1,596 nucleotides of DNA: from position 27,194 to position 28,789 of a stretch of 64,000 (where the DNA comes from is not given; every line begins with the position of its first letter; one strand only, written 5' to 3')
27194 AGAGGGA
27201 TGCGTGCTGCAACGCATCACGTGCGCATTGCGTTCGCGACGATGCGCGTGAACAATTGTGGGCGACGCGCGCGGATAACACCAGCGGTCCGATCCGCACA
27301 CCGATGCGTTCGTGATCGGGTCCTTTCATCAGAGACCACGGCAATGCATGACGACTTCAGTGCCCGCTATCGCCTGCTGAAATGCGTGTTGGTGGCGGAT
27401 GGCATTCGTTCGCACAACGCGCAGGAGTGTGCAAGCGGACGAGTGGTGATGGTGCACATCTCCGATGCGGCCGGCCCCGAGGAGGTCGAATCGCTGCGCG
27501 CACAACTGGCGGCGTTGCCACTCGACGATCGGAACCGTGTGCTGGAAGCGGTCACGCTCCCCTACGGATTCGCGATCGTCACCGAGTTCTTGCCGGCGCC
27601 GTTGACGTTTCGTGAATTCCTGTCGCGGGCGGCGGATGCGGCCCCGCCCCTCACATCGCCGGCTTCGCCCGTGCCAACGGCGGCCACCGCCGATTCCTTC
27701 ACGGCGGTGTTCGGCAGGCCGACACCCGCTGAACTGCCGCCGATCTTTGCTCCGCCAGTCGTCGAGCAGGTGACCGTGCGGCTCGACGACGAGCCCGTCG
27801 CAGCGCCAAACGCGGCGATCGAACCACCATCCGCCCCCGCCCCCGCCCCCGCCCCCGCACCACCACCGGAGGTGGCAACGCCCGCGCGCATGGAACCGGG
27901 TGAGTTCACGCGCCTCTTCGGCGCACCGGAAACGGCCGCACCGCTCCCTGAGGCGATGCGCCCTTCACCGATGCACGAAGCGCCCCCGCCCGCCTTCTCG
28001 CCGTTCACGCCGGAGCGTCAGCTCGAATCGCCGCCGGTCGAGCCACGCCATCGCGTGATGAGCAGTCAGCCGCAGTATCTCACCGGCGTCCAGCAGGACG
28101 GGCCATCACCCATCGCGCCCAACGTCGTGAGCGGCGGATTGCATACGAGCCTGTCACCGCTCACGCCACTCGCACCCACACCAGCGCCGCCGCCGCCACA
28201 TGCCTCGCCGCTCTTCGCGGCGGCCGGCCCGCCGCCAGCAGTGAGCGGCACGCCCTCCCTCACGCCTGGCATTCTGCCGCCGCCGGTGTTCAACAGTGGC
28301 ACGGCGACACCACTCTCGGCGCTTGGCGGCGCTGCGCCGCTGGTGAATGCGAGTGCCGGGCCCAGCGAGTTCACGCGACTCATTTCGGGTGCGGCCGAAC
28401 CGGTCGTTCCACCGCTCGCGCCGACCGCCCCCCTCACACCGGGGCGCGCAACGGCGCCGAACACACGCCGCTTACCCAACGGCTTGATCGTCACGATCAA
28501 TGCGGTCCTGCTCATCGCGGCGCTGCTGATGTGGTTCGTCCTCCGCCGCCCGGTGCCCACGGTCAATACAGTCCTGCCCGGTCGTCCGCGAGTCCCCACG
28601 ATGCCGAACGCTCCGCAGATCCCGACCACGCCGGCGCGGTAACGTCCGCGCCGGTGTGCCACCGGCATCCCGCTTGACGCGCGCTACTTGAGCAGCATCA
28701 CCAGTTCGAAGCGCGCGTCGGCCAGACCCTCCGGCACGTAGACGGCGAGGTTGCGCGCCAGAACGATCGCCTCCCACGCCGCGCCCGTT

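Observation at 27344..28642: N-lobe-only pseudokinase with proline-rich region and C-terminal membrane anchor, embedded in the T6SS between two tssK genes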

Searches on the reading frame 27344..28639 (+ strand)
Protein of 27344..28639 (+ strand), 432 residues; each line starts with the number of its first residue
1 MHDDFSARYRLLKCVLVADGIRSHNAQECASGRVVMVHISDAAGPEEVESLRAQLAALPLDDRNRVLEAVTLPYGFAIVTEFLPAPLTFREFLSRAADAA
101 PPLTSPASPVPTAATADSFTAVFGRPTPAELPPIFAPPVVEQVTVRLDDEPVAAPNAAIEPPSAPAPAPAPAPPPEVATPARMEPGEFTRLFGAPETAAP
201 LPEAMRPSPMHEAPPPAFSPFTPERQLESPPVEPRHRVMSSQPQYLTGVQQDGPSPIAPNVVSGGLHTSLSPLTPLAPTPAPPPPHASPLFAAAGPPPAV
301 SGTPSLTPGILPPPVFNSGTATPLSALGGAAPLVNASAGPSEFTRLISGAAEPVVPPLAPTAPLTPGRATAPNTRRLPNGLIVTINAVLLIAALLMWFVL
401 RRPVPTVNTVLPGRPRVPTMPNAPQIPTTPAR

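Call 5: search_protein_families(library=pfam, proteins=[window:27344-28639:+], max_evalue=1)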
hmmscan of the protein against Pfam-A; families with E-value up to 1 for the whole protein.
window:27344-28639:+ (432 aa): 0 families

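Call 7: find_homologous_proteins(query=window:27344-28639:+, max_evalue=0.001)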
Query window:27344-28639:+ (432 aa): 54 proteins with E <= 0.001 among 8000 candidates.
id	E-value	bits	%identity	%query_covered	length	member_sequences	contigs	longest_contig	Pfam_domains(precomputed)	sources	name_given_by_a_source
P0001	1.6e-265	899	100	100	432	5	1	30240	-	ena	-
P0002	1.6e-180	619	72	100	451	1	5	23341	-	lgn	-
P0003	8.5e-121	422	67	56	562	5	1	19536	-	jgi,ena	-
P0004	6.8e-114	400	64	57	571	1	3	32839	-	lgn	-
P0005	8.0e-114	399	64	57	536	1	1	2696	-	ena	-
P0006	1.4e-105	372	55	67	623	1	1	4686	-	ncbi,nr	ncbi:MAG: hypothetical protein M3Y64_02270 [Gemmatimonadota bacterium]|nr:hypothetical protein [Gemm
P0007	1.2e-96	343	57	57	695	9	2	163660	-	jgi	-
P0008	1.9e-96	342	72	57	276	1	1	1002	-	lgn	-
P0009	8.7e-92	327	49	57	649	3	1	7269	-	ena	-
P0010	4.2e-91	324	62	57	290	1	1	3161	-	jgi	jgi:hypothetical protein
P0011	2.3e-83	299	49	56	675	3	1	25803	-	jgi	-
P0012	4.0e-82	295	64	57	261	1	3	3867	-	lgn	-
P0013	1.9e-78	283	64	55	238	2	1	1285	-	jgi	jgi:hypothetical protein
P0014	1.2e-64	237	58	31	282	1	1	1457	-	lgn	-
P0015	2.6e-61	226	54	55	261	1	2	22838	-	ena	-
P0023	4.7e-46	176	62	23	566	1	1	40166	-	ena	-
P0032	5.0e-23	100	49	21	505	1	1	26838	-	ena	-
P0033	3.4e-22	97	56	21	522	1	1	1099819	-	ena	-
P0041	1.4e-8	53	34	44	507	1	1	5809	-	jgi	jgi:hypothetical protein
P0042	6.7e-8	50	34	44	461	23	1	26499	-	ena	-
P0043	4.4e-7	48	32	44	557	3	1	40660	-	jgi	jgi:hypothetical protein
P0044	5.4e-7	47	40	14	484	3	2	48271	-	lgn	-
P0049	7.3e-6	44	44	19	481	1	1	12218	-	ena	-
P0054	5.8e-4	37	33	44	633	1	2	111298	-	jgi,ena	jgi:hypothetical protein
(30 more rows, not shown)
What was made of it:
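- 27344..28642 (+): Gene X: 432-aa N-lobe-only kinase remnant, then Pro-rich tether with Thr motifs, then a C-terminal TM anchor (stop codon included). 54 homologues, all unnamed or 'hypothetical' (call 7).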

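Call 17: find_encoding_contigs(protein=P0007, flank=10000, max_places=2)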
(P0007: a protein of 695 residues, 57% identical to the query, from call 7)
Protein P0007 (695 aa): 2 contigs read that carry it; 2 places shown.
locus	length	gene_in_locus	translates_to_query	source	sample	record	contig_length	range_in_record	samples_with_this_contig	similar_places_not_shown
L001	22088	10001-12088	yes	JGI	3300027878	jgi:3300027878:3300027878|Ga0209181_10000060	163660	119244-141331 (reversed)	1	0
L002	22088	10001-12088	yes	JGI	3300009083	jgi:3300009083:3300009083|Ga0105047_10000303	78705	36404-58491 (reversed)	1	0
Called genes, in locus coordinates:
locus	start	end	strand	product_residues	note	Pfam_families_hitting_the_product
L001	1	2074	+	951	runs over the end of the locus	PF02368:Big_2 (faint), PF13715:CarbopepD_reg_2 (faint), PF13620:CarboxypepD_reg, PF17210:SdrD_B (faint), PF17802:SpaA (faint), PF22904:NOMO1-like_2nd (faint), PF13620:CarboxypepD_reg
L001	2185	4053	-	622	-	PF00069:Pkinase, PF07714:PK_Tyr_Ser-Thr, PF03109:ABC1 (weak)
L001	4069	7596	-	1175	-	PF14331:IcmF-related_N, PF06761:IcmF-related, PF21070:IcmF_helical (weak), PF06744:IcmF_C (weak)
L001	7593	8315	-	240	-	PF09850:DotU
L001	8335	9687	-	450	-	PF05936:T6SS_VasE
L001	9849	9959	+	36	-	-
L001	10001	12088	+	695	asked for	-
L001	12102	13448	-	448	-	PF05936:T6SS_VasE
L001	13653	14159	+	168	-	PF05591:T6SS_VipA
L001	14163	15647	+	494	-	PF05943:VipB, PF18945:VipB_2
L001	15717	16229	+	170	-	PF05638:T6SS_HCP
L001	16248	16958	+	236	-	PF07024:ImpE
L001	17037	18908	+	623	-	PF06812:ImpA_N, PF16989:T6SS_VasJ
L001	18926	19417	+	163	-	PF04965:GPW_gp25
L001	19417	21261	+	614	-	PF05947:T6SS_TssF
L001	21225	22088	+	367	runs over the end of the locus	PF06996:T6SS_TssG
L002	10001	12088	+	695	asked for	-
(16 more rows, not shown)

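Call 18: find_encoding_contigs(protein=P0033, flank=10000, max_places=2)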
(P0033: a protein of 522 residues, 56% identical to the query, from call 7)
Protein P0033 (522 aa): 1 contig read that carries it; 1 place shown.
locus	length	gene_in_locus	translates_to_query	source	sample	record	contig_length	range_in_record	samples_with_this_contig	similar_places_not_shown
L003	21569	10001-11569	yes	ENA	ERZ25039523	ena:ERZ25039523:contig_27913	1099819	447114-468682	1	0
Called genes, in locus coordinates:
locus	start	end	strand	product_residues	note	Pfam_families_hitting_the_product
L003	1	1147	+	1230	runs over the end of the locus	PF18998:Flg_new_2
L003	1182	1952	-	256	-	PF03783:CsgG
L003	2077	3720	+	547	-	PF00069:Pkinase, PF07714:PK_Tyr_Ser-Thr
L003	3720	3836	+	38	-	-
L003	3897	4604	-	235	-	PF21070:IcmF_helical (weak), PF06744:IcmF_C (weak)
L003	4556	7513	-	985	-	PF14331:IcmF-related_N, PF06761:IcmF-related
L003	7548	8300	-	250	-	PF09850:DotU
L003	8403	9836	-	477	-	PF05936:T6SS_VasE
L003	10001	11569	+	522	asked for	-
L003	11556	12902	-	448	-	PF05936:T6SS_VasE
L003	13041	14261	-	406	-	PF00069:Pkinase, PF07714:PK_Tyr_Ser-Thr, PF03109:ABC1 (weak)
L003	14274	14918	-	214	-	PF07638:Sigma70_ECF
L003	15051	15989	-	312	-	-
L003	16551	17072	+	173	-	PF05591:T6SS_VipA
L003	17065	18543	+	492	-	PF05943:VipB, PF18945:VipB_2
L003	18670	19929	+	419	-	PF05638:T6SS_HCP, PF07024:ImpE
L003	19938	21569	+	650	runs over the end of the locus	PF06812:ImpA_N, PF16989:T6SS_VasJ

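Call 20: find_encoding_contigs(protein=P0054, flank=10000, max_places=1)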
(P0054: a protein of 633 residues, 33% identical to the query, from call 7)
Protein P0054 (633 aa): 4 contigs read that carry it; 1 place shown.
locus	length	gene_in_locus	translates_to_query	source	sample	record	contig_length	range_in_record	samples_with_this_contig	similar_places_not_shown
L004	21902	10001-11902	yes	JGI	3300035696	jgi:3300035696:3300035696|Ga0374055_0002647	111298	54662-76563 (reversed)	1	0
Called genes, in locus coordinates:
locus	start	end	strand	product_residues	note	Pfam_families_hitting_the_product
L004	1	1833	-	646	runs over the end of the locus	PF00890:FAD_binding_2 (weak), PF01134:GIDA (faint), PF01266:DAO (weak), PF12831:FAD_oxidored, PF13450:NAD_binding_8 (weak), PF24135:DUF7402 (weak)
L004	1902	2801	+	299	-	PF13483:Lactamase_B_3, PF12706:Lactamase_B_2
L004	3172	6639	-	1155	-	PF13620:CarboxypepD_reg, PF25183:OMP_b-brl_4, PF00593:TonB_dep_Rec_b-barrel (weak)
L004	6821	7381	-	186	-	PF04972:BON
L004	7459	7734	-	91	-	-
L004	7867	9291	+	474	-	PF00884:Sulfatase, PF16347:SGSH_C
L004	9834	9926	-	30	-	-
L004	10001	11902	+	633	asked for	-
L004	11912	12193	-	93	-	-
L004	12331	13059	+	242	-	PF04376:ATE_N, PF04377:ATE_C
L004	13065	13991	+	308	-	PF00903:Glyoxalase, PF12681:Glyoxalase_2 (weak), PF13468:Glyoxalase_3 (faint), PF13669:Glyoxalase_4, PF22677:Ble-like_N (faint), PF18029:Glyoxalase_6 (faint), PF00903:Glyoxalase, PF13669:Glyoxalase_4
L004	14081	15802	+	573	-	PF00759:Glyco_hydro_9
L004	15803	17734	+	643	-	PF00704:Glyco_hydro_18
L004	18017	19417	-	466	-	PF00535:Glycos_transf_2, PF13641:Glyco_tranf_2_3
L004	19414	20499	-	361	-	-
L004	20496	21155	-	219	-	PF06439:3keto-disac_hyd (weak)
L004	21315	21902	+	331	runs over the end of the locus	PF24684:Vgb_lyase (faint), PF08450:SGL, PF01731:Arylesterase (faint)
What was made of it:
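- On T6SS accessory component (conserved, locus-encoded): One divergent homologue is not T6SS-linked (call 20).
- A divergent homologue keeps the N-lobe, about eight motifs and the TM anchor in a locus with no T6SS genes within 10 kb (L004, call 20).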

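Call 21: find_encoding_contigs(protein=P0043, flank=10000, max_places=1)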
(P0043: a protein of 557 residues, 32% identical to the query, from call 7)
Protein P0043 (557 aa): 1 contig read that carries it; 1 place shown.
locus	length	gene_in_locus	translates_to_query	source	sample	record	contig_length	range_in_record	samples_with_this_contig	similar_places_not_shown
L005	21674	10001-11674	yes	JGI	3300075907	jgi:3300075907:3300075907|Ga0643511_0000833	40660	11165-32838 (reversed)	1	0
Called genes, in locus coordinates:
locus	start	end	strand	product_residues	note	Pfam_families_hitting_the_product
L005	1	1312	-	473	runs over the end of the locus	PF16697:Yop-YscD_cpl, PF00498:FHA, PF00089:Trypsin, PF13365:Trypsin_2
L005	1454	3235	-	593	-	PF00069:Pkinase, PF07714:PK_Tyr_Ser-Thr, PF06293:Kdo (weak), PF17667:Pkinase_fungal (weak)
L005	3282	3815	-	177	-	-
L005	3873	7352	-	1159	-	PF14331:IcmF-related_N, PF06761:IcmF-related, PF06744:IcmF_C (weak)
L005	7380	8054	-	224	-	PF09850:DotU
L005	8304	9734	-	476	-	PF05936:T6SS_VasE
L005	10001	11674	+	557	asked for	-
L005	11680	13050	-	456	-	PF05936:T6SS_VasE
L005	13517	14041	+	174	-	PF05591:T6SS_VipA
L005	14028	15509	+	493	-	PF05943:VipB, PF18945:VipB_2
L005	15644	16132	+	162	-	PF05638:T6SS_HCP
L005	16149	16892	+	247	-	PF14559:TPR_19 (weak), PF07024:ImpE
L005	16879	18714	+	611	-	PF06812:ImpA_N, PF16989:T6SS_VasJ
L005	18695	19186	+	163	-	PF04965:GPW_gp25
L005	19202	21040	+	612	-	PF05947:T6SS_TssF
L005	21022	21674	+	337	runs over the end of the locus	PF06996:T6SS_TssG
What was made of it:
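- Only L005 has an FHA protein nearby (call 21).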

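Call 29: search_protein_families(library=ncbifam, proteins=[window:27344-28639:+], max_evalue=0.01)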
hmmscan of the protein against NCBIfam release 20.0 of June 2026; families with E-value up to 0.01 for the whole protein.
window:27344-28639:+ (432 aa): 0 families
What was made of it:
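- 27344..28642 (+): No Pfam or NCBIfam hit (calls 5, 29).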

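Call 40: find_encoding_contigs(protein=P0044, flank=8000, max_places=1)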
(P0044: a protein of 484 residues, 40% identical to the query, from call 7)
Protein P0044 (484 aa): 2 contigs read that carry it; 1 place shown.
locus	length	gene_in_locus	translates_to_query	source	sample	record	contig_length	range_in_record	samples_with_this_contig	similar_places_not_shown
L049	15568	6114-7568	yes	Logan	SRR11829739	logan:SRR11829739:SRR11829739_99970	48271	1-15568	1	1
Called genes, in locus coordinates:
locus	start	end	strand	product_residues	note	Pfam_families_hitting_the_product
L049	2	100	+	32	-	?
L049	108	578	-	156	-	-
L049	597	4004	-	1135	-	PF14331:IcmF-related_N, PF06761:IcmF-related, PF21070:IcmF_helical (weak), PF06744:IcmF_C (weak)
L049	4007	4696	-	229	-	PF09850:DotU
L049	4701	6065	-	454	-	PF05936:T6SS_VasE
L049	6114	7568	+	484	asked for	-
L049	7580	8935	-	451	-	PF05936:T6SS_VasE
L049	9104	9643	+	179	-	PF05591:T6SS_VipA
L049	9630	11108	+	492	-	PF05943:VipB, PF18945:VipB_2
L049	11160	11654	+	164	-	PF05638:T6SS_HCP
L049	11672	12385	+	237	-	PF14559:TPR_19 (weak), PF07024:ImpE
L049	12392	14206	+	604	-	PF06812:ImpA_N, PF16989:T6SS_VasJ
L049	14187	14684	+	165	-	PF04965:GPW_gp25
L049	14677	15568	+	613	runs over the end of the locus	PF05947:T6SS_TssF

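Call 41: find_encoding_contigs(protein=P0042, flank=8000, max_places=1)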
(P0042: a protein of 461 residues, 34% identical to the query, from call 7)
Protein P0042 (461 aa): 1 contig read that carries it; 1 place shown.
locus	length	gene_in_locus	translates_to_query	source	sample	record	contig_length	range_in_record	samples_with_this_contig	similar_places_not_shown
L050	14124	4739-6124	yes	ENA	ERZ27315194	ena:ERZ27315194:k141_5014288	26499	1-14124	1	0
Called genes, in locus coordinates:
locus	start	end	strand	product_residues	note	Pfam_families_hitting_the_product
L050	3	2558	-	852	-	?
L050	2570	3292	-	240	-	PF09850:DotU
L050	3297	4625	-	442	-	PF05936:T6SS_VasE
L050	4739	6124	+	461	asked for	-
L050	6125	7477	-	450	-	PF05936:T6SS_VasE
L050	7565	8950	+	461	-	PF05591:T6SS_VipA, PF05943:VipB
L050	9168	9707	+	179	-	PF05591:T6SS_VipA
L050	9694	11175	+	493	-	PF05943:VipB, PF18945:VipB_2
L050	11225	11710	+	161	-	PF05638:T6SS_HCP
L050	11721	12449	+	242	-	PF07024:ImpE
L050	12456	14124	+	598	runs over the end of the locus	PF06812:ImpA_N, PF16989:T6SS_VasJ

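Call 42: find_encoding_contigs(protein=P0049, flank=8000, max_places=1)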
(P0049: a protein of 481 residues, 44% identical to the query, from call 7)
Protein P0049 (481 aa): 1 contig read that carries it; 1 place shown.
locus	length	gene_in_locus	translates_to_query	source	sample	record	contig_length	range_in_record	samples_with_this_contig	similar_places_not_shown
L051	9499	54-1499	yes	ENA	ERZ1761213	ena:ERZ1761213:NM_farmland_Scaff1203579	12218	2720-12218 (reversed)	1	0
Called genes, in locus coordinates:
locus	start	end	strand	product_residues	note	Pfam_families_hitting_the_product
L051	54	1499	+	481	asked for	-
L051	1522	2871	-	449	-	PF05936:T6SS_VasE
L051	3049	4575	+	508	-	PF05175:MTS, PF13649:Methyltransf_25 (weak), PF13847:Methyltransf_31 (faint)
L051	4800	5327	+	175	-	PF05591:T6SS_VipA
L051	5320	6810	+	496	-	PF05943:VipB, PF18945:VipB_2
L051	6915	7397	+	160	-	PF05638:T6SS_HCP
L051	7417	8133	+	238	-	PF07024:ImpE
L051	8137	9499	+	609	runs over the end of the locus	PF06812:ImpA_N, PF16989:T6SS_VasJ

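Call 53: predict_structure(alignment_id=A1)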
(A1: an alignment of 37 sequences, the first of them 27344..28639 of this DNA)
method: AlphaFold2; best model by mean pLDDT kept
length: 432 residues; sequences in the alignment: 37
mean_pLDDT: 63.5   pTM: 0.37
mean pLDDT of the five models: 63.5, 62.9, 59.9, 59.3, 58.6
residues with pLDDT >= 90: 99; 70-90: 42; 50-70: 132; < 50: 159
segments of 3 or more residues with pLDDT < 50: 107-109, 124-126, 129-131, 134-154, 156-159, 209-212, 220-227, 235-252, 254-273, 287-295, 301-303, 308-311, 317-337, 360-374, 409-411
pLDDT, mean of each block of 10 residues (from residue 1): 87 95 97 97 94 95 95 95 91 87 54 52 52 46 39 45 60 64 70 61 56 54 47 48 40 45 44 52 54 47 47 50 40 49 70 59 43 60 90 91 57 54 62 53
secondary structure, 60 per line:
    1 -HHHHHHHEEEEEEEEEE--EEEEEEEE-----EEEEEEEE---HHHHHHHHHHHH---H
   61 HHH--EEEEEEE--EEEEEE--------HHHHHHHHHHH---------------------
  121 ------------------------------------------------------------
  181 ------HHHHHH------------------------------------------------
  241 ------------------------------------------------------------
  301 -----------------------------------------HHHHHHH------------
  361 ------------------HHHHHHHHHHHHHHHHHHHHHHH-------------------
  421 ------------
elements in order: H2-8 E9-18 E21-28 E34-41 H45-56 H60-63 E66-72 E75-80 H89-99 H187-192 H342-348 H379-401
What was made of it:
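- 27626..28477 (+): Residues 95-378: Pro/Ala-rich region (24% P, 17% A), predicted disordered, highly variable in length among homologues. AF2 pLDDT mostly below 60 (call 53).
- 28478..28546 (+): Residues 379-401: single transmembrane helix (tail anchor). AF2 helix with pLDDT about 90 (call 53).
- On Hanks-type (eukaryotic-like) protein kinase superfamily: After residue 99 the full-length model shows only disorder, two 6-7-residue helices and a TM helix (call 53).
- On Bacterial pseudokinase families (EssB/YukC, ActPs1-3 incl. MviN, GLW, CP1, DYD, DLHK): Only the N-lobe is present (call 53). TM helix 379-401 (call 53).
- Checked: There is no HRD/DFG/APE and nothing else folded: the full-length AF2 model has only the N-lobe, two short motif helices and the TM helix (call 53).
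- The full-length model has no other fold (call 53). The Thr could be structural within a short amphipathic helix (AF2 predicts helices at two motifs, call 53). AF2 gives short helices with raised confidence (about 70) at two motifs (call 53).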

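Call 76: find_encoding_contigs(protein=P0023, flank=10000, max_places=1)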
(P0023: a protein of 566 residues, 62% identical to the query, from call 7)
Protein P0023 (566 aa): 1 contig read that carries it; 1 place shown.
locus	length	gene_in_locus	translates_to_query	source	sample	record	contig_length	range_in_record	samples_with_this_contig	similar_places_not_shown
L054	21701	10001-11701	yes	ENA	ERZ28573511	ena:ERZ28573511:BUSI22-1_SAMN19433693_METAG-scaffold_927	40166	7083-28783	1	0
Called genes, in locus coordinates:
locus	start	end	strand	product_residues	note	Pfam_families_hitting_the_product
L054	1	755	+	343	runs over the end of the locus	PF01590:GAF, PF13185:GAF_2 (weak), PF00990:GGDEF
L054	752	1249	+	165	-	PF00072:Response_reg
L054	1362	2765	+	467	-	PF03448:MgtE_N, PF00571:CBS, PF01769:MgtE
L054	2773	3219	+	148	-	PF00856:SET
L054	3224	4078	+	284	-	PF13428:TPR_14 (faint), PF13432:TPR_16 (faint), PF07719:TPR_2 (faint), PF14559:TPR_19 (faint), PF00515:TPR_1 (faint)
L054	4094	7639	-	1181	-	PF14331:IcmF-related_N, PF06761:IcmF-related, PF21070:IcmF_helical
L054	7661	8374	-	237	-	PF09850:DotU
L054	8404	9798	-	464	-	PF05936:T6SS_VasE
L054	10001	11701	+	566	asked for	-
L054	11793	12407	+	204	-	-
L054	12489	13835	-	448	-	PF05936:T6SS_VasE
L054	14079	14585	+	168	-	PF05591:T6SS_VipA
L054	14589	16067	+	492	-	PF05943:VipB, PF18945:VipB_2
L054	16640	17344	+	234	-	PF07024:ImpE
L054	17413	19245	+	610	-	PF06812:ImpA_N, PF16989:T6SS_VasJ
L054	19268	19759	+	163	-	PF04965:GPW_gp25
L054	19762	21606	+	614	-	PF05947:T6SS_TssF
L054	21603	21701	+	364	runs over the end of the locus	PF06996:T6SS_TssG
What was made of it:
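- Closest known: Threonine-phosphorylation pathway of T6SS: PpkA/PppA with Fha1. Different: The kinase is not universally linked (call 76).
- One locus (L054) has X and both tssK genes but no kinase within 10 kb (call 76). X occurs without a locus kinase in L054 (call 76). A kinase is not always present in the locus (call 76).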

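Call 77: find_encoding_contigs(protein=P0032, flank=10000, max_places=1)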
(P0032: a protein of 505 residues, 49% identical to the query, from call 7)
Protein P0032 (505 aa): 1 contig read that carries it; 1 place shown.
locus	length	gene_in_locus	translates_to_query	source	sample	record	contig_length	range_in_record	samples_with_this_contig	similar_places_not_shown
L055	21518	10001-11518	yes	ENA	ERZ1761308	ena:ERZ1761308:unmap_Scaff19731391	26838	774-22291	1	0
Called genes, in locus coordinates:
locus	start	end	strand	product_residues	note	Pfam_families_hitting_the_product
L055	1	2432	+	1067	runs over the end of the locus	?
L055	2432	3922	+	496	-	PF02321:OEP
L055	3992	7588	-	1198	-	-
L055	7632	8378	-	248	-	PF09850:DotU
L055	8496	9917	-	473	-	PF05936:T6SS_VasE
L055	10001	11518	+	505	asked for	-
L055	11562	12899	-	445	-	PF05936:T6SS_VasE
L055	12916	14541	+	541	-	PF02475:TRM5-TYW2_MTfase (weak), PF03602:Cons_hypoth95, PF05175:MTS, PF06325:PrmA, PF13649:Methyltransf_25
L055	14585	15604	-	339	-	-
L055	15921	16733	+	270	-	PF03783:CsgG, PF13036:LpoB (weak)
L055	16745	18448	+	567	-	PF00069:Pkinase, PF07714:PK_Tyr_Ser-Thr, PF01636:APH (faint)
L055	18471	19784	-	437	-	-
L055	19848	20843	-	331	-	PF03783:CsgG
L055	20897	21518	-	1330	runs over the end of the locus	PF02368:Big_2, PF26182:Ig_NUP210_5th (faint), PF26918:Ig_Eae (faint), PF02368:Big_2 (weak), PF17789:MG4 (faint), PF02368:Big_2, PF02369:Big_1, PF18998:Flg_new_2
